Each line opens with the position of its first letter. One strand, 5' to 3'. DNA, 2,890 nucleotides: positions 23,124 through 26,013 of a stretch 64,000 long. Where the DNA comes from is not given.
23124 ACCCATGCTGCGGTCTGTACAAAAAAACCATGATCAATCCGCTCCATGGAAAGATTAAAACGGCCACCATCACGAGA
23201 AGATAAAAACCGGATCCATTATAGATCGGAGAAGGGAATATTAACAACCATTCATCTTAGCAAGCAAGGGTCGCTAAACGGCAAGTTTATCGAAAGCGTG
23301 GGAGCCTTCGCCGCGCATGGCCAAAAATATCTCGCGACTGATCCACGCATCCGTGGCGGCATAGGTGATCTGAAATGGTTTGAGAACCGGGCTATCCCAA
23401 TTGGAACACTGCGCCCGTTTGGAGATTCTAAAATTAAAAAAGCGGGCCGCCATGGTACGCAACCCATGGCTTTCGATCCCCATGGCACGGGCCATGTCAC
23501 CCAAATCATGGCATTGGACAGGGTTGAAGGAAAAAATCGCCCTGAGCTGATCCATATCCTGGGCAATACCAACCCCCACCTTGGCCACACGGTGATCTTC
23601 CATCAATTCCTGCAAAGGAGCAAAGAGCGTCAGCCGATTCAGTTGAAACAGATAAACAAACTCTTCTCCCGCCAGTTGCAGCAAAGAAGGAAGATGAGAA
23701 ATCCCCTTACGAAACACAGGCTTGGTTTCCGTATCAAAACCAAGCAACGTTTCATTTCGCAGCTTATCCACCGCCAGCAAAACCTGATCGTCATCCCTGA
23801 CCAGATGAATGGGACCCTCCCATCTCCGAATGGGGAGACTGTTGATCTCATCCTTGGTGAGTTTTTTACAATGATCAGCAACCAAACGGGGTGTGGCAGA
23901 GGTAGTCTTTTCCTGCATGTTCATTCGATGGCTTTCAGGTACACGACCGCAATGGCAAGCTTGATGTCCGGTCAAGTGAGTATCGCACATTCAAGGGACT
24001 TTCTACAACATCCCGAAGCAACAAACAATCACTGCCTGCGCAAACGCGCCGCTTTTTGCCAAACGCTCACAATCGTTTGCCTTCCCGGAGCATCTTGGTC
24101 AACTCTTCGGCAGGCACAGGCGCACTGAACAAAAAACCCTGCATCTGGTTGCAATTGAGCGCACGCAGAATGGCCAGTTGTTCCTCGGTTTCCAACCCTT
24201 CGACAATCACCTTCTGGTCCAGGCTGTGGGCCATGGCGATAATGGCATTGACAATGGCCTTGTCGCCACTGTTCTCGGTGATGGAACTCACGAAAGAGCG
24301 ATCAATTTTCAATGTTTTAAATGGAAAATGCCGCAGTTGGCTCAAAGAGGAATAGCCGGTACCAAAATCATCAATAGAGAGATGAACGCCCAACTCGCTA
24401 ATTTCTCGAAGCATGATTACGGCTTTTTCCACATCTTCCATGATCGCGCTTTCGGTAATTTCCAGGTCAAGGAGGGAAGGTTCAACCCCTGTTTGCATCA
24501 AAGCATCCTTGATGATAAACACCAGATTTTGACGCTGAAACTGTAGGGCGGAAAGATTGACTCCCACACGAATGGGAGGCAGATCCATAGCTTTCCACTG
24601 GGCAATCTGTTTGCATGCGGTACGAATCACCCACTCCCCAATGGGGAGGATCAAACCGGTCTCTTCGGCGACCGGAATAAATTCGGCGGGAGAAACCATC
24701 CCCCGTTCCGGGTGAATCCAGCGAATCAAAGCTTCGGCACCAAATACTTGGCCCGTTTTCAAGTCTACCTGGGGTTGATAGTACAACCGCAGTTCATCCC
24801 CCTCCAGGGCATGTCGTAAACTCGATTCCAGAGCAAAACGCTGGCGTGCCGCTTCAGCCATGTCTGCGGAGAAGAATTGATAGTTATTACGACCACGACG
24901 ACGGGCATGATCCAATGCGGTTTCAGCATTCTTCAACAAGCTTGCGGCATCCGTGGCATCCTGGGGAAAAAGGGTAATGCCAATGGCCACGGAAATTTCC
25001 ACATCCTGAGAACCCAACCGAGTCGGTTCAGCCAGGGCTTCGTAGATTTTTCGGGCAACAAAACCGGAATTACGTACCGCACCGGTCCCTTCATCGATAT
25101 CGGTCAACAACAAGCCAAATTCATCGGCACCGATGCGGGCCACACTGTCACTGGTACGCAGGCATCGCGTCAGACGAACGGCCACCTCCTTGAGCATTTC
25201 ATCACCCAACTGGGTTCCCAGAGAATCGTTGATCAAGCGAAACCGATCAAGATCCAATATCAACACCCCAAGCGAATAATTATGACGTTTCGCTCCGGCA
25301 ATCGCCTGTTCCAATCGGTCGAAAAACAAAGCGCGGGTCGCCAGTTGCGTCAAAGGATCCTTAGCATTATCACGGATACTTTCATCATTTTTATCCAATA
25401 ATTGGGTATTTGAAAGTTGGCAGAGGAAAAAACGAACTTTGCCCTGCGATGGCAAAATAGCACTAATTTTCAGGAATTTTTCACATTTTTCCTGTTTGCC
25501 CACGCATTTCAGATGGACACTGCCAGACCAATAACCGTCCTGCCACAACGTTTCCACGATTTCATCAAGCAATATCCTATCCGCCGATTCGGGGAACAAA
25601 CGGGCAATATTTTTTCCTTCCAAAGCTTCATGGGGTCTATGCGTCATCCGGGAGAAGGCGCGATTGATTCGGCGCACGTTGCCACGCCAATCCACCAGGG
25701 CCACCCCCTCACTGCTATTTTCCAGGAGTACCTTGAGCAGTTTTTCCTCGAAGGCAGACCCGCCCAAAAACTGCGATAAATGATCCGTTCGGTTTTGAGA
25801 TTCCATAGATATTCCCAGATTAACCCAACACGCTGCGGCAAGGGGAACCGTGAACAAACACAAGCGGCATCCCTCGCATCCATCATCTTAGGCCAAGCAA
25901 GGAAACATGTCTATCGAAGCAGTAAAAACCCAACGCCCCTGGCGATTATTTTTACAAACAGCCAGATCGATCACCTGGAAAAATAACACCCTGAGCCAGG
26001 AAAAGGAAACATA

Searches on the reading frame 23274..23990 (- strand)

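Call 61: search_protein_families(library=pfam, proteins=[window:23274-23990:-], max_evalue=0.00001)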
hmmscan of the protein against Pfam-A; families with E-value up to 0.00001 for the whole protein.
window:23274-23990:- (238 aa): 1 family
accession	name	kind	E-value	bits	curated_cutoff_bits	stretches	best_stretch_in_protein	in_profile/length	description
PF01612.26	DNA_pol_A_exo1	-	2.4e-24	86.5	23.6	1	62-226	2-169/173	3'-5' exonuclease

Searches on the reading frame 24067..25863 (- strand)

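Call 31: search_protein_families(library=pfam, proteins=[window:24067-25863:-], max_evalue=0.00001)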
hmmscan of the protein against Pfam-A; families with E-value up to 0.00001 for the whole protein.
window:24067-25863:- (598 aa): 4 families
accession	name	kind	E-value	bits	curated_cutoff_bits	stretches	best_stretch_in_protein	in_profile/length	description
PF00563.25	EAL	-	2.9e-76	256.4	31.3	1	348-582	3-236/236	EAL domain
PF00990.26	GGDEF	-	5.4e-40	137.2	23.8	1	168-327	3-161/161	Diguanylate cyclase, GGDEF domain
PF13188.13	PAS_8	-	2.9e-08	33.8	21.8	1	42-98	2-55/65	PAS domain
PF00989.32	PAS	-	2.4e-07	31.2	22.6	1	43-106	3-66/113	PAS fold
